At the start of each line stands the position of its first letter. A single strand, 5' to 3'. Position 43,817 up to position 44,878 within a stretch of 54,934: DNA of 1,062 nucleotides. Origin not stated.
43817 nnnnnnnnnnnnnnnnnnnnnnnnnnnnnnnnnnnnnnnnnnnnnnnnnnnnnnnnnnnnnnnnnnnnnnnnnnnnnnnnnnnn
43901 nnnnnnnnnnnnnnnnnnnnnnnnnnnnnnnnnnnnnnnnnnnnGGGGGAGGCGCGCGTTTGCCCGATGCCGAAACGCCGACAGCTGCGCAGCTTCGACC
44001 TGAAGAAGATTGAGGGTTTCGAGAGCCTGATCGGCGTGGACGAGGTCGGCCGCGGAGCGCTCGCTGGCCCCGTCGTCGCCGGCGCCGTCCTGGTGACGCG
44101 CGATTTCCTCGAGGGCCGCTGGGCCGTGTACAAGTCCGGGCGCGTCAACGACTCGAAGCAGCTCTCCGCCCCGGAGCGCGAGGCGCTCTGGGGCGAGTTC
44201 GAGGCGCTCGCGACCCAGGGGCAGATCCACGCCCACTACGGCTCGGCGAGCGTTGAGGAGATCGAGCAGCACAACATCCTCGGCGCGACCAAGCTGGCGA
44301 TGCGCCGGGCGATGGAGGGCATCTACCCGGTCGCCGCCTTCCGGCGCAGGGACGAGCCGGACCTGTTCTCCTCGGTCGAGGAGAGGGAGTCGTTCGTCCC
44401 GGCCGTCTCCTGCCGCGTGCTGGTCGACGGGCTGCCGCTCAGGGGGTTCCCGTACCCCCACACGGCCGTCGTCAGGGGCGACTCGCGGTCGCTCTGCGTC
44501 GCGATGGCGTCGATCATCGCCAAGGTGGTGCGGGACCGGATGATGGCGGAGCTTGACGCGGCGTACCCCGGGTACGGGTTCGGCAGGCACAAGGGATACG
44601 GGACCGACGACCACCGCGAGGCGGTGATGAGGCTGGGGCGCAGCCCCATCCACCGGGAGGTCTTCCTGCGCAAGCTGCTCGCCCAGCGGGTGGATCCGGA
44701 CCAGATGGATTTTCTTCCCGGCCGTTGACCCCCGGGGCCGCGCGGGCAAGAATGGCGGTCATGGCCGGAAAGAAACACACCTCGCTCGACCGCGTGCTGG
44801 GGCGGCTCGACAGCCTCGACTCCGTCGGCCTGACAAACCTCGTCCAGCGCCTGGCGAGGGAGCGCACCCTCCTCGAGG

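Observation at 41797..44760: Base-excision and ribonucleotide-excision repair cluster: mutY divergent (30-bp gap) from adjacent rnhC (RNase HIII) and rnhB (RNase HII), with a histidine kinase overlapping the rnhB 3' end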

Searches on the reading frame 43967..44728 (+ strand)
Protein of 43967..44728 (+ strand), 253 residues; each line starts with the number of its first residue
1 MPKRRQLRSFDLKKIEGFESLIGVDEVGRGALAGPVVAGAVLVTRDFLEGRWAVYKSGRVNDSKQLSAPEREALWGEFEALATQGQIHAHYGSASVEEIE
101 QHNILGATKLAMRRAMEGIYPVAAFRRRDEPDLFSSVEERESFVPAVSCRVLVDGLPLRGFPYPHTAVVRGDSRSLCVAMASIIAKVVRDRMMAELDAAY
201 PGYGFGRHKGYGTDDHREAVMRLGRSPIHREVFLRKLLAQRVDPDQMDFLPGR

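Call 4: search_protein_families(library=pfam, proteins=[window:43967-44728:+])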
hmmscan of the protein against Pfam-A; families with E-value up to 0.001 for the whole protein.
window:43967-44728:+ (253 aa): 1 family
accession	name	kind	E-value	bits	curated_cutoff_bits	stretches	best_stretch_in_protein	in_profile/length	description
PF01351.25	RNase_HII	-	1.2e-33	117.2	25.8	2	166-234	126-197/199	Ribonuclease HII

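Call 5: search_protein_families(library=ncbifam, proteins=[window:43967-44728:+])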
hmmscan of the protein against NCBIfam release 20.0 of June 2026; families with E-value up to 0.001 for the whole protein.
window:43967-44728:+ (253 aa): 10 families
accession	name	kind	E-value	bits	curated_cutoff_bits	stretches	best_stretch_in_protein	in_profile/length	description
NF000595.1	PRK00015.1-3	equivalog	9e-55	185.6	167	1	20-234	3-182/188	ribonuclease HII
NF000594.1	PRK00015.1-1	equivalog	7.3e-53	179.8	243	2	151-233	164-245/251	ribonuclease HII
NF010537.0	PRK13925.1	equivalog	1.4e-50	171.7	252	2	150-238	108-197/200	ribonuclease HII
NF010538.0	PRK13926.1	equivalog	3e-44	151.8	285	2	152-233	118-198/213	ribonuclease HII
NF000596.1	PRK00015.1-4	equivalog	3.4e-44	151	251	2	150-233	94-177/186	ribonuclease HII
NF000598.1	PRK00015.2-2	equivalog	1.9e-40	138.7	273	2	151-233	118-200/203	ribonuclease HII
NF000600.1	PRK00015.2-4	equivalog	1.2e-36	126.4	364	2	150-234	124-208/212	ribonuclease HII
NF011119.0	PRK14550.1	equivalog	2.5e-22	79.9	350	1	166-236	118-188/204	ribonuclease HII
TIGR00729.1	TIGR00729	equivalog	2.1e-15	57.3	123.3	1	22-206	2-170/207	ribonuclease HII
TIGR00716.1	rnhC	equivalog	3.9e-06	26.4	161.2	1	13-71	74-129/284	ribonuclease HIII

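Call 12: search_solved_structures(query=window:43967-44728:+, show_alignments=2)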
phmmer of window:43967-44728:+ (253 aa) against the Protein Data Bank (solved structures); distinct sequences matched with E-value up to 0.001: 15.
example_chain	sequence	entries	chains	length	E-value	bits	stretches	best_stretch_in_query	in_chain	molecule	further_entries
3o3g_A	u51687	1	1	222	8.2e-33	117.3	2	151-233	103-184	Ribonuclease HII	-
2etj_A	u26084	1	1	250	1.1e-32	116.9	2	151-233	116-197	Ribonuclease HII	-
3o3f_A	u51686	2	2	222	2.7e-32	115.6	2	151-233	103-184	Ribonuclease HII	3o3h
4hht_A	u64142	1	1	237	6.6e-32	114.3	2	151-233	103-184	Ribonuclease HII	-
7uwe_C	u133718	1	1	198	8.8e-28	100.8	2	151-233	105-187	Ribonuclease HII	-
7uwh_C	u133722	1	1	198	6.6e-27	97.9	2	151-233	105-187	Ribonuclease HII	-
5y9p_A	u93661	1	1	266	3.5e-26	95.6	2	150-233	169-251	Ribonuclease HII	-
1uax_A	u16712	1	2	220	2.8e-08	36.9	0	21-77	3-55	Ribonuclease HII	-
2dfh_A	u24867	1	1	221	5.4e-07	32.7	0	21-78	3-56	Ribonuclease HII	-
1io2_A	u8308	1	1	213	5.6e-07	32.7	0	21-78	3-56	RIBONUCLEASE HII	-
1x1p_A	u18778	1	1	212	6e-07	32.6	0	21-78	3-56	Ribonuclease HII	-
2dfe_A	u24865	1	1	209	6.6e-07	32.4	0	21-78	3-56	Ribonuclease HII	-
2dff_A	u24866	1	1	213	6.8e-07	32.4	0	21-78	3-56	Ribonuclease HII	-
1i39_A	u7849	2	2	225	4e-05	26.6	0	20-80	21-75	RIBONUCLEASE HII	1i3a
3p83_D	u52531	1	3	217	4.9e-05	26.3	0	22-80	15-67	Ribonuclease HII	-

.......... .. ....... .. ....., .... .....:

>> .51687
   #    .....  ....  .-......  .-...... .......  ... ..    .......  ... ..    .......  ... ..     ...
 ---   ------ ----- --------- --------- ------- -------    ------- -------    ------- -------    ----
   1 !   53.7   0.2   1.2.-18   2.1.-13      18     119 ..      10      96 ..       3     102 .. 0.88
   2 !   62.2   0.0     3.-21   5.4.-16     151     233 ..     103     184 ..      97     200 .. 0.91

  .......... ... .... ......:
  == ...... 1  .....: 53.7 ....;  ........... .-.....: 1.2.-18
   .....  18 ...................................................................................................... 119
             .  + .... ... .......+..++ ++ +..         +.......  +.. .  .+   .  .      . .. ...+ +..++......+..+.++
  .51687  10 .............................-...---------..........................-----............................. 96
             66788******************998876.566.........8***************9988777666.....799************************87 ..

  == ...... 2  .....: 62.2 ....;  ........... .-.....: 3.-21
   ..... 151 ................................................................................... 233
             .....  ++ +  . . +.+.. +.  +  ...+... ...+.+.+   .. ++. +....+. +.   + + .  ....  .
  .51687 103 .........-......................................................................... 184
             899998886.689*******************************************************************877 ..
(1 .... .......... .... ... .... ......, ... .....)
